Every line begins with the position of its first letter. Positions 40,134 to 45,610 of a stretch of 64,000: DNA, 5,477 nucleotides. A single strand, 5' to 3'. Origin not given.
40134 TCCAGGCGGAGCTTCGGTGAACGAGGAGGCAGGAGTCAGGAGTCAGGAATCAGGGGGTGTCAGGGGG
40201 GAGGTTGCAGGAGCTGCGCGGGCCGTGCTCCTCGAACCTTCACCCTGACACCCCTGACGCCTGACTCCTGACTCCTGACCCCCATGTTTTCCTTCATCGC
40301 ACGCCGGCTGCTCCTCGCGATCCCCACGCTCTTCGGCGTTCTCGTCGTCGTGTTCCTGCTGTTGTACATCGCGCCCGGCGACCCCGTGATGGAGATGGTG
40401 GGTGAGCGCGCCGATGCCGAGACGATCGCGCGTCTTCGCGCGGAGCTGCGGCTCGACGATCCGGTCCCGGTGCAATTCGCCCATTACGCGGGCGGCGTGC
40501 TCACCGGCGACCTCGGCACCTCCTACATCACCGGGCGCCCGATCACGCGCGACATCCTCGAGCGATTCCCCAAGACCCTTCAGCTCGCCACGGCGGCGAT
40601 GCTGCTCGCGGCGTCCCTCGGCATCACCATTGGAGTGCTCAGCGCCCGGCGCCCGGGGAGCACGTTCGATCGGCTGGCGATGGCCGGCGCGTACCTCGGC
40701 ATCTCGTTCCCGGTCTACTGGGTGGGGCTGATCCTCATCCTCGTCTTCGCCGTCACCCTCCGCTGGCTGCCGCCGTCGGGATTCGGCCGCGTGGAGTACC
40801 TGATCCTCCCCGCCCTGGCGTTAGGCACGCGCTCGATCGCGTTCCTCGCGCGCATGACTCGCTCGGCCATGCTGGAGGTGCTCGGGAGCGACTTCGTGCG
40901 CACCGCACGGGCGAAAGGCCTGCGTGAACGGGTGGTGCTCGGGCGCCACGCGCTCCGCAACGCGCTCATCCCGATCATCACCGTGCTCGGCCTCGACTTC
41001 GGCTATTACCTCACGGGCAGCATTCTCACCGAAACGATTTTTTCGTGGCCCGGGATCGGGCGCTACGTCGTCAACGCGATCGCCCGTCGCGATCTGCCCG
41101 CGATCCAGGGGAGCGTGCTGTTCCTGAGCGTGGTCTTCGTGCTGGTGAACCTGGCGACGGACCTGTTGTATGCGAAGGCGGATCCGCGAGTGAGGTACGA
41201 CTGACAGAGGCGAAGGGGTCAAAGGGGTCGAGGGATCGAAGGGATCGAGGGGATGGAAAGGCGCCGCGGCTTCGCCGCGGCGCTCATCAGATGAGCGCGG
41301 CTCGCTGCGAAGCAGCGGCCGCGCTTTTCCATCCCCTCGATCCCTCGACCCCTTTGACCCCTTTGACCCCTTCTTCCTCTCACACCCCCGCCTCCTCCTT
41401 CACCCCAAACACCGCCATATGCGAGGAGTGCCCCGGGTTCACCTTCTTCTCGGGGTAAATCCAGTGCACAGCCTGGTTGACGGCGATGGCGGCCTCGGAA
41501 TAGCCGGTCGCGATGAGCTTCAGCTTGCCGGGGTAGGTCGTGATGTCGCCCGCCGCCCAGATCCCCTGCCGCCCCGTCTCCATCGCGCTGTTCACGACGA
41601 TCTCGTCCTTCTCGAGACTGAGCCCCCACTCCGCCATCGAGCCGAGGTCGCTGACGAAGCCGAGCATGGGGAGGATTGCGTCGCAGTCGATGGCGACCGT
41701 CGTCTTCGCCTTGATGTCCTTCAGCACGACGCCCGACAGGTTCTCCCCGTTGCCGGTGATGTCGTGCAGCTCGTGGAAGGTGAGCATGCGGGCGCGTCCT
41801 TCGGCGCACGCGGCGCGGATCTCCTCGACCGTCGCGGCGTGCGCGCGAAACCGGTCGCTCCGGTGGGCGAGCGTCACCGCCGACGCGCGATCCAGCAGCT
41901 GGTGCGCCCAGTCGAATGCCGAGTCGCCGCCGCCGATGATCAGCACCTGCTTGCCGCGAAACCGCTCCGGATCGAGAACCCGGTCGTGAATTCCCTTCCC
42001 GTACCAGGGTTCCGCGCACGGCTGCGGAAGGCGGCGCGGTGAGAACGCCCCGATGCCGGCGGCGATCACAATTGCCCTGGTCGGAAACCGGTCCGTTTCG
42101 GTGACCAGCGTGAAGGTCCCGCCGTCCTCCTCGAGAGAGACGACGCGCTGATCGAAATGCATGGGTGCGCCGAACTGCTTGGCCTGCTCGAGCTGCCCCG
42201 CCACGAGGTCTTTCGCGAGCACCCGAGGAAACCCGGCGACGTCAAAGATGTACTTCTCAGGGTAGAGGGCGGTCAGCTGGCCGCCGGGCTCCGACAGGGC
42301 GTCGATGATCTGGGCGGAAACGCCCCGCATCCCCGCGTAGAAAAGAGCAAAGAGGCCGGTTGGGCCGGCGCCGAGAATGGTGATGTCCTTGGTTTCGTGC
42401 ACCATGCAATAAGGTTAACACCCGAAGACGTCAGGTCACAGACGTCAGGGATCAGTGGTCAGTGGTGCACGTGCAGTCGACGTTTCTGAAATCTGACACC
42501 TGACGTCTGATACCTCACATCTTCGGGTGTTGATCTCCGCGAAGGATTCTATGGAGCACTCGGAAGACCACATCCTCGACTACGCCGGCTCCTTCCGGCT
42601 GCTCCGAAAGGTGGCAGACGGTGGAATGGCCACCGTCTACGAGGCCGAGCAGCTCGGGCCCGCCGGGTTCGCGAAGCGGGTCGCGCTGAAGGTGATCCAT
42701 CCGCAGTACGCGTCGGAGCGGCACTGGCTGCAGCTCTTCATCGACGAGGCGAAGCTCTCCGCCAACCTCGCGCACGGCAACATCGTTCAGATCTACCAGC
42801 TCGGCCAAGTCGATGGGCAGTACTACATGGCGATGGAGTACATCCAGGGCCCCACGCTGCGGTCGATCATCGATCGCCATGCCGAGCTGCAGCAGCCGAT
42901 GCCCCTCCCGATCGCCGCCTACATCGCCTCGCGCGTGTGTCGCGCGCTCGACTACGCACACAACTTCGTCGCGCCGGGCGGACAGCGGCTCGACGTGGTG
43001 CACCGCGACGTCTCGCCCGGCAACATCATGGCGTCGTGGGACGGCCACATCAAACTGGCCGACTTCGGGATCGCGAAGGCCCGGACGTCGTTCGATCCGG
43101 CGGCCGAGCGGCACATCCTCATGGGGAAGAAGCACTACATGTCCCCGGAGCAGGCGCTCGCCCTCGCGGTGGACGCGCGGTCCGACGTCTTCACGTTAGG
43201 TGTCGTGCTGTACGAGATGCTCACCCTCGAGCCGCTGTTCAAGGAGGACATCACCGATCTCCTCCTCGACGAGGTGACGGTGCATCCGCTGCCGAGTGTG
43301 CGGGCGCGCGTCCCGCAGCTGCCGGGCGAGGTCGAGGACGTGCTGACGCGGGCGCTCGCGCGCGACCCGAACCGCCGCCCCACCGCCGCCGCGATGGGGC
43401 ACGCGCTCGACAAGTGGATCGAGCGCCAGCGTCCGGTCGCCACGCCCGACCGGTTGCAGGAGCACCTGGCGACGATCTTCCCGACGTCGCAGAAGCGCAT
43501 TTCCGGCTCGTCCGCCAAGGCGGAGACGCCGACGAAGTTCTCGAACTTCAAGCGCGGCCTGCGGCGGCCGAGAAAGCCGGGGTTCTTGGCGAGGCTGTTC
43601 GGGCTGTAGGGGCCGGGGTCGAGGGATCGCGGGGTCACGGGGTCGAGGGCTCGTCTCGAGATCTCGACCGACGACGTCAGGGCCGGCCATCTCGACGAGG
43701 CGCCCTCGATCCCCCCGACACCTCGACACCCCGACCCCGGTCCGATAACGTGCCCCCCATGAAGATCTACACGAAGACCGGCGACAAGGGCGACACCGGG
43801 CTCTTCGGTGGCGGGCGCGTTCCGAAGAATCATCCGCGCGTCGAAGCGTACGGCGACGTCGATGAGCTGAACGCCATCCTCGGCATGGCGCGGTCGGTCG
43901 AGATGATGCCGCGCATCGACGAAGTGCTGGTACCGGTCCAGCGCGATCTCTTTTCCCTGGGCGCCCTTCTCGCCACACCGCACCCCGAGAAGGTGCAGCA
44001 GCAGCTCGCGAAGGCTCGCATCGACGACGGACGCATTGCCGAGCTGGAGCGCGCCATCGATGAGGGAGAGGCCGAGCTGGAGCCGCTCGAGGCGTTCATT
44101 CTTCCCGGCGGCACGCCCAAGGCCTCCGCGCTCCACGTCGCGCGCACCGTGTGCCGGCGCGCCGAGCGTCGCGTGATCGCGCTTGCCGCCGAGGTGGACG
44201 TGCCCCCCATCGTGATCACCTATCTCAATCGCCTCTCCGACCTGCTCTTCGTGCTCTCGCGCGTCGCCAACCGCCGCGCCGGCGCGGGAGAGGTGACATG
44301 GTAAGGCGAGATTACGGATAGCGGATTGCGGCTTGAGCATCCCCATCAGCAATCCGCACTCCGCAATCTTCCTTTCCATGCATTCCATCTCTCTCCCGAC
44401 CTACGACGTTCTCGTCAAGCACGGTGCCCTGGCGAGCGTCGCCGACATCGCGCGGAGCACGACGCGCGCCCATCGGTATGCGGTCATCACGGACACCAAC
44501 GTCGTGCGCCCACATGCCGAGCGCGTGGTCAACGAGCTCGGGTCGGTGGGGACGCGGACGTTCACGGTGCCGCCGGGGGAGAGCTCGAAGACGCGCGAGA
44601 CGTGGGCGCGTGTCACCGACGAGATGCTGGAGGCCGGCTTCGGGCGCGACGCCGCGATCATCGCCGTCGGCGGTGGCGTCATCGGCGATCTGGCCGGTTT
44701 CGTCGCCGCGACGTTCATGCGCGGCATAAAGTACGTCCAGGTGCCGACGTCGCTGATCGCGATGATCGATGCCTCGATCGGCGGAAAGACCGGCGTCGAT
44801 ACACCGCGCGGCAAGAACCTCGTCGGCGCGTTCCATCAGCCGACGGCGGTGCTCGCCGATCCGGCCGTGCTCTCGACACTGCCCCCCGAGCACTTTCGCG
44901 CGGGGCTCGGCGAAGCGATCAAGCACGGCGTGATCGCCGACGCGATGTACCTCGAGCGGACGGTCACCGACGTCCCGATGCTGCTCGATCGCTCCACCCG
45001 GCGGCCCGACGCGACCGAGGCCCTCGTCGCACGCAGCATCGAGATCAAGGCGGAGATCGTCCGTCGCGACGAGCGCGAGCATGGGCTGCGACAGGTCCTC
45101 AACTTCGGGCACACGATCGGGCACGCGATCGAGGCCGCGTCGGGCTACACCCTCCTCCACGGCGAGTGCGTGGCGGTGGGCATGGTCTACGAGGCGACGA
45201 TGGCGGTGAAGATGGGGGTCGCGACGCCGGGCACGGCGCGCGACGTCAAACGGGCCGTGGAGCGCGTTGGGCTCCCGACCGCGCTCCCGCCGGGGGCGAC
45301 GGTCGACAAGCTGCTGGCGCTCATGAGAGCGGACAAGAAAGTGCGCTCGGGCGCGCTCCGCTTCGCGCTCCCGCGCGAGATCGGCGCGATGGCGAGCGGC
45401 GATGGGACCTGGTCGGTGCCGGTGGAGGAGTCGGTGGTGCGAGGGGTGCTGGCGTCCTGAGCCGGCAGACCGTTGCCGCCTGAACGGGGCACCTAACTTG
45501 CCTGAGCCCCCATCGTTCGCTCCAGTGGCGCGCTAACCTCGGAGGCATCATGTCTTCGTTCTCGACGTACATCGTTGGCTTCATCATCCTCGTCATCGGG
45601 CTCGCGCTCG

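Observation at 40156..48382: Almost every intergenic spacer is filled by a long hairpin whose arms are tandem arrays of a 7-10 nt unit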

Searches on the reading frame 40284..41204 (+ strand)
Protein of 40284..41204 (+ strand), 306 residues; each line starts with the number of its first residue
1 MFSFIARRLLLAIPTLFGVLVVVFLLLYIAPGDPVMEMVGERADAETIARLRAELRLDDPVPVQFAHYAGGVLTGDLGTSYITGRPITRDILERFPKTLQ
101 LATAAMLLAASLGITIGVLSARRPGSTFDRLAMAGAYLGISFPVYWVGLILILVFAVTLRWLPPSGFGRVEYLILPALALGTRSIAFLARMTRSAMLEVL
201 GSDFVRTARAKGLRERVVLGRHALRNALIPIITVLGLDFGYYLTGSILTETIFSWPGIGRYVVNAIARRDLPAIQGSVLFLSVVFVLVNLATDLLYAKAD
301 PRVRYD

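Call 11: search_protein_families(library=pfam, proteins=[window:40284-41204:+])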
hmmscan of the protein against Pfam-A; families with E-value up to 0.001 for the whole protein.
window:40284-41204:+ (306 aa): 2 families
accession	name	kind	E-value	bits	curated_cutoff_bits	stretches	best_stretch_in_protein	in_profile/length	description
PF00528.27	BPD_transp_1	-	6.9e-42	143.7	26.4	1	113-304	1-183/184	Binding-protein-dependent transport system inner membrane component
PF19300.4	BPD_transp_1_N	-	1.4e-16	61.1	23.8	1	1-102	1-114/114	Binding-prot-dependent transport system membrane comp, N-term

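Call 59: find_encoding_contigs(protein=window:40284-41204:+, flank=1500, max_places=10)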
Protein window:40284-41204:+ (306 aa): 1 contig read that carries it; 1 place shown.
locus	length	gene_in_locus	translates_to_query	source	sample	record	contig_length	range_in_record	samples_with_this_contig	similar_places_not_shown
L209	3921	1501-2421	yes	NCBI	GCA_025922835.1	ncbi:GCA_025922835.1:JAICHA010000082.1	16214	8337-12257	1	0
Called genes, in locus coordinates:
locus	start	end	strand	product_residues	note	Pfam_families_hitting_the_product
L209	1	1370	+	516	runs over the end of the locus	PF00496:SBP_bac_5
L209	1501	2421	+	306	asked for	PF19300:BPD_transp_1_N, PF00528:BPD_transp_1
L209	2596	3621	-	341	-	PF01266:DAO (faint), PF03486:HI0933_like (faint), PF07992:Pyr_redox_2, PF13738:Pyr_redox_3, PF13434:Lys_Orn_oxgnase (faint), PF00070:Pyr_redox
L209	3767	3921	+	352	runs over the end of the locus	PF00069:Pkinase, PF07714:PK_Tyr_Ser-Thr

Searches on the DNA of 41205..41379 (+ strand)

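Call 63: search_dna_similar(query=window:41205-41379:+, collection=plasmids, mode=distant, max_evalue=0.001, max_rows=20)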
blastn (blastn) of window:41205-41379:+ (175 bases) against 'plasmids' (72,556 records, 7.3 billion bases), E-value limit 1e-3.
No match.
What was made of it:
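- Tried and rejected: Plasmid database search with the 41.2k element found no match (call 63).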

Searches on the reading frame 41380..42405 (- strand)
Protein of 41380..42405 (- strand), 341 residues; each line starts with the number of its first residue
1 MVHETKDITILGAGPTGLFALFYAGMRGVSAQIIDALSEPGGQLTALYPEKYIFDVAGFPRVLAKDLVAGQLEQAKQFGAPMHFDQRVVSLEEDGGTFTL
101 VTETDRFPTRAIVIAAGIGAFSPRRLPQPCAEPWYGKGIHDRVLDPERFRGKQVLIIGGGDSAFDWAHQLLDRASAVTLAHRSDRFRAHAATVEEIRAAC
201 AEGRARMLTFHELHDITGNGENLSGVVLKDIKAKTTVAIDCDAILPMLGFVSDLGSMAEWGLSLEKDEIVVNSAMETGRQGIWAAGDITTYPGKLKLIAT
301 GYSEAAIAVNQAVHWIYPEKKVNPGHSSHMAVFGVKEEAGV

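Call 11: search_protein_families(library=pfam, proteins=[window:41380-42405:-])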
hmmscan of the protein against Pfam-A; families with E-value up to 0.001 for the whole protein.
window:41380-42405:- (341 aa): 8 families
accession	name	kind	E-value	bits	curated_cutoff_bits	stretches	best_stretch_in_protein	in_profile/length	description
PF07992.20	Pyr_redox_2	-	9e-27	94.7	26.1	1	6-310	1-289/291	Pyridine nucleotide-disulphide oxidoreductase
PF13738.12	Pyr_redox_3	-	6.2e-18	65.5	30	1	75-286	91-305/305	Pyridine nucleotide-disulphide oxidoreductase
PF00070.33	Pyr_redox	-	2.2e-09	38.1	22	1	154-230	2-81/82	Pyridine nucleotide-disulphide oxidoreductase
PF03486.20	HI0933_like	-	1.4e-07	31.6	50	0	7-43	2-38/244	HI0933-like protein Rossmann domain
PF01266.30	DAO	-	3.4e-07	30.5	27.9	1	65-122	149-208/353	FAD dependent oxidoreductase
PF13434.12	Lys_Orn_oxgnase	-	2.6e-05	23.9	21.3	1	75-187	105-226/339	L-lysine 6-monooxygenase/L-ornithine 5-monooxygenase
PF13450.12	NAD_binding_8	-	0.00051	20.7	21.9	0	10-46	1-37/68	NAD(P)-binding Rossmann-like domain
PF00743.25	FMO-like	-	0.00053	19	22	1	100-183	126-215/532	Flavin-binding monooxygenase-like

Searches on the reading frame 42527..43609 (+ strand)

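Call 11: search_protein_families(library=pfam, proteins=[window:42527-43609:+])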
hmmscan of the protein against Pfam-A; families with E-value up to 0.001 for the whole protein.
window:42527-43609:+ (360 aa): 3 families
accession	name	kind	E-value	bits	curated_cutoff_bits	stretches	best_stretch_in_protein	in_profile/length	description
PF00069.31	Pkinase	-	6.7e-38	131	31.7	1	25-290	3-257/263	Protein kinase domain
PF07714.23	PK_Tyr_Ser-Thr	-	5.4e-30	105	23.1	1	25-291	3-255/258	Protein tyrosine and serine/threonine kinase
PF03109.22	ABC1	-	0.00018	21.2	22.9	0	155-185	186-216/244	ABC1 atypical kinase-like domain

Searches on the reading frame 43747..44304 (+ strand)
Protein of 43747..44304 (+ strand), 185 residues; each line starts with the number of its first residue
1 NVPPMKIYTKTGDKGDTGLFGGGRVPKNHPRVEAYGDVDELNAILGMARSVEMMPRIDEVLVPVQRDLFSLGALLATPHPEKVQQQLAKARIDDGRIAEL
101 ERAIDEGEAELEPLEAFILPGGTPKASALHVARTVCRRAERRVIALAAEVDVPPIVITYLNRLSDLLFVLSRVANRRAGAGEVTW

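Call 11: search_protein_families(library=pfam, proteins=[window:43747-44304:+])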
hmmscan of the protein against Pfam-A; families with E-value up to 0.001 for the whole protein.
window:43747-44304:+ (185 aa): 1 family
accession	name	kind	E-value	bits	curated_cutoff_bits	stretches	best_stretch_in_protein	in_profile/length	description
PF01923.23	Cob_adeno_trans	-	1.1e-63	214.8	24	1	7-174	1-171/171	Cobalamin adenosyltransferase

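Call 12: find_encoding_contigs(protein=window:43747-44304:+, flank=10000, max_places=10)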
Protein window:43747-44304:+ (185 aa): no gene with exactly this product is on record in the collection.

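Call 16: find_encoding_contigs(protein=window:43759-44304:+, flank=10000, max_places=10)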
Protein window:43759-44304:+ (181 aa): 14 contigs read that carry it; 10 places shown.
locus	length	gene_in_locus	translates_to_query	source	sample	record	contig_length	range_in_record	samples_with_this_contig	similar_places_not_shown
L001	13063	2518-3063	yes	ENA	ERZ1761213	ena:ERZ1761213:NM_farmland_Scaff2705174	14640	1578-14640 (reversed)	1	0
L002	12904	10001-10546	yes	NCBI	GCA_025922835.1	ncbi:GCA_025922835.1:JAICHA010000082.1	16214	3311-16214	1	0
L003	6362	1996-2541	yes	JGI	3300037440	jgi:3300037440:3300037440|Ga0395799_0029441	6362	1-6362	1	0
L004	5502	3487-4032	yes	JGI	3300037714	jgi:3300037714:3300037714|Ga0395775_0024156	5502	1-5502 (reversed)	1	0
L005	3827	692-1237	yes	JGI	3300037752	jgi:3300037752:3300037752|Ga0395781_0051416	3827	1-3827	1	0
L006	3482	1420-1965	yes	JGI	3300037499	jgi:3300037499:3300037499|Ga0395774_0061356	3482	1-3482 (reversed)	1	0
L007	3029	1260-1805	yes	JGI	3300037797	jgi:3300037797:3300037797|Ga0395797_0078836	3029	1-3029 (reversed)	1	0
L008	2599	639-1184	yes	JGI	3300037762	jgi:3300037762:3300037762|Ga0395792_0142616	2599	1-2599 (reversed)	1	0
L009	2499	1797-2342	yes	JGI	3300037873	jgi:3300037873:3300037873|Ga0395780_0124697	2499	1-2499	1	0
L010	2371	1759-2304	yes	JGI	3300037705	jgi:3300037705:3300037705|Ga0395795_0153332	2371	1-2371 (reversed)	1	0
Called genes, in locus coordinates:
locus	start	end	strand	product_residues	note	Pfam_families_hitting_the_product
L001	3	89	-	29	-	?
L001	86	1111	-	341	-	PF01266:DAO (faint), PF03486:HI0933_like (faint), PF07992:Pyr_redox_2, PF13738:Pyr_redox_3, PF00070:Pyr_redox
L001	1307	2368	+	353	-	PF00069:Pkinase, PF07714:PK_Tyr_Ser-Thr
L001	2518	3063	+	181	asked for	PF01923:Cob_adeno_trans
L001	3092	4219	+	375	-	PF00465:Fe-ADH (weak), PF13685:Fe-ADH_2, PF01761:DHQ_synthase, PF24621:DHQS_C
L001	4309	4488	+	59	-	-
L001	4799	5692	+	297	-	PF00140:Sigma70_r1_2 (weak), PF04542:Sigma70_r2, PF04539:Sigma70_r3, PF04545:Sigma70_r4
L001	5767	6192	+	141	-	PF00072:Response_reg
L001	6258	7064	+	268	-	PF00781:DAGK_cat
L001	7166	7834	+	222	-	PF02190:LON_substr_bdg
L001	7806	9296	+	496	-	PF01565:FAD_binding_4, PF02913:FAD-oxidase_C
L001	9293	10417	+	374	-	PF01565:FAD_binding_4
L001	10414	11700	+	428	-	PF13187:Fer4_9 (faint), PF00037:Fer4 (faint), PF12837:Fer4_6 (faint), PF12838:Fer4_7, PF13183:Fer4_8, PF13484:Fer4_16 (weak), PF13534:Fer4_17, PF02754:CCG, +1 more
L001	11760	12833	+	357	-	PF01571:GCV_T, PF08669:GCV_T_C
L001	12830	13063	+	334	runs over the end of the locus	PF01073:3Beta_HSD, PF01370:Epimerase, PF04321:RmlD_sub_bind, PF05368:NmrA, PF13460:NAD_binding_10, PF16363:GDP_Man_Dehyd, PF07993:NAD_binding_4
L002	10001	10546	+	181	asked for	PF01923:Cob_adeno_trans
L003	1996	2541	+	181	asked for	PF01923:Cob_adeno_trans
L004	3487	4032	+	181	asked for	PF01923:Cob_adeno_trans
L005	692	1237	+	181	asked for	PF01923:Cob_adeno_trans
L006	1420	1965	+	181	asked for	PF01923:Cob_adeno_trans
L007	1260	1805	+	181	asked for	PF01923:Cob_adeno_trans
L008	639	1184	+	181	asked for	PF01923:Cob_adeno_trans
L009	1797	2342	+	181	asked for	PF01923:Cob_adeno_trans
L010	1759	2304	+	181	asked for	PF01923:Cob_adeno_trans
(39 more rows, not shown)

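Call 20: find_related_loci(query=window:43759-44304:+, collection=genome_contigs, flank=10000)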
Query window:43759-44304:+ (181 aa) in genome_contigs; peptide patterns used: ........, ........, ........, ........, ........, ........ (x = any residue, [..] = any of these).
600 stretches matched a pattern (row limit reached: there are more); 509 encode a relative of the query (tblastn E <= 1e-3); the best 80 are kept; 80 distinct loci.
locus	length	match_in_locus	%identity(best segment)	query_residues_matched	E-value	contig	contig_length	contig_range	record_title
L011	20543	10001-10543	94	1-181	1e-112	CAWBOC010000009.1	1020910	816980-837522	MAG: uncultured Gemmatimonadaceae bacterium isolate MFD09206.bin.1.40 genome assembly, contig: contig_3979, whole genome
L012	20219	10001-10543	80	1-181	1e-95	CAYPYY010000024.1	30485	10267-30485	MAG TPA_asm: uncultured Gemmatimonas sp. isolate binchicken_co276_69 genome assembly, contig: NODE_1404_length_30485_cov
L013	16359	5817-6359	79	1-181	2e-95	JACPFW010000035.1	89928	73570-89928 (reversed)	MAG: Gemmatimonadetes bacterium isolate NC_groundwater_371_Ag_B-0.1um_67_16 GD18-4_B1_scaffold_893715, whole genome shot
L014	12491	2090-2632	77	1-181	3e-94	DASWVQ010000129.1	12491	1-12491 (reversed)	MAG TPA_asm: Gemmatimonadaceae bacterium isolate SMAG_U3634 k141_452677, whole genome shotgun sequence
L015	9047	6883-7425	79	1-181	4e-94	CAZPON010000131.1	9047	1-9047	MAG TPA_asm: uncultured Gemmatimonas sp. isolate SRP344714_co2_366 genome assembly, contig: NODE_20383_length_9047_cov_4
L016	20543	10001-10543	78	1-181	2e-93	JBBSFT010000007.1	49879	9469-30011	MAG: Gemmatimonadales bacterium isolate LS2_sbin.13 LS2_sbin.13_K_51023_L_49879_cov_21.4996, whole genome shotgun sequen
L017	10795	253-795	76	1-181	9e-93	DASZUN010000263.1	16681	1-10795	MAG TPA_asm: Gemmatimonadaceae bacterium isolate SMAG_U6106 k141_306736, whole genome shotgun sequence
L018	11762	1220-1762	79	1-181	3e-92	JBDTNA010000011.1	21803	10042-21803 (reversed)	MAG: Gemmatimonadales bacterium isolate cluster3_bin.139 NODE_8188_length_21803_cov_6.126908, whole genome shotgun seque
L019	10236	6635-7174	77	2-181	7e-91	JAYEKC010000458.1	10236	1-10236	MAG: Gemmatimonadota bacterium isolate MAG147 MAG147_458, whole genome shotgun sequence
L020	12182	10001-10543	78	1-181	4e-90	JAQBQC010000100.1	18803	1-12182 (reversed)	MAG: Gemmatimonadetes bacterium isolate RYN_363 scaffold_1377885, whole genome shotgun sequence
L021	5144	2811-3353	75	1-181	2e-89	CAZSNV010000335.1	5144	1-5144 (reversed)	MAG TPA_asm: uncultured Gemmatimonadaceae bacterium isolate SRP136066_co1_116 genome assembly, contig: NODE_28572_length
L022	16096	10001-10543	75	1-181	1e-88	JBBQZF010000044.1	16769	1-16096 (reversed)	MAG: Gemmatimonadales bacterium isolate Co_metawrap_2205 Cmw_2205_k141_9739571_length_16769_cov_8.0000, whole genome sho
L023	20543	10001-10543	75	1-181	3e-88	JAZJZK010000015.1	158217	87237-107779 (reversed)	MAG: Gemmatimonadota bacterium isolate ADI_H2L1_1_122_18_3-bin020_1 ADIH2L11_B020_1_000000000015, whole genome shotgun s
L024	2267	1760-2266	77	1-169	1e-86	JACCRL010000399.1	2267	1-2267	MAG: Gemmatimonadaceae bacterium isolate MGR_bin21 SD2897-2912_k127_2246179, whole genome shotgun sequence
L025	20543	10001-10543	77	1-181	3e-83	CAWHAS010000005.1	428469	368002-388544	MAG: uncultured Gemmatimonadaceae bacterium isolate MFD04967.bin.2.37 genome assembly, contig: contig_30800, whole genom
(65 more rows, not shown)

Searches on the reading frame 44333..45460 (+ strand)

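Call 11: search_protein_families(library=pfam, proteins=[window:44333-45460:+])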
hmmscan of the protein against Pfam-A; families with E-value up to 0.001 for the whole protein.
window:44333-45460:+ (375 aa): 4 families
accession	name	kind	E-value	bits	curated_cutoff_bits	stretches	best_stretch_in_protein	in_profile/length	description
PF01761.26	DHQ_synthase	-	2.3e-47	159.9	24.2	1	77-189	2-114/115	3-dehydroquinate synthase N-terminal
PF24621.2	DHQS_C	-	9e-43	146.1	27.6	1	191-337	1-144/144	3-dehydroquinate synthase C-terminal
PF13685.12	Fe-ADH_2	-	7.6e-11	42.7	28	1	28-184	2-149/149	Iron-containing alcohol dehydrogenase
PF00465.25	Fe-ADH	-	1.5e-05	25.1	31.3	1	26-130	4-105/168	Iron-containing alcohol dehydrogenase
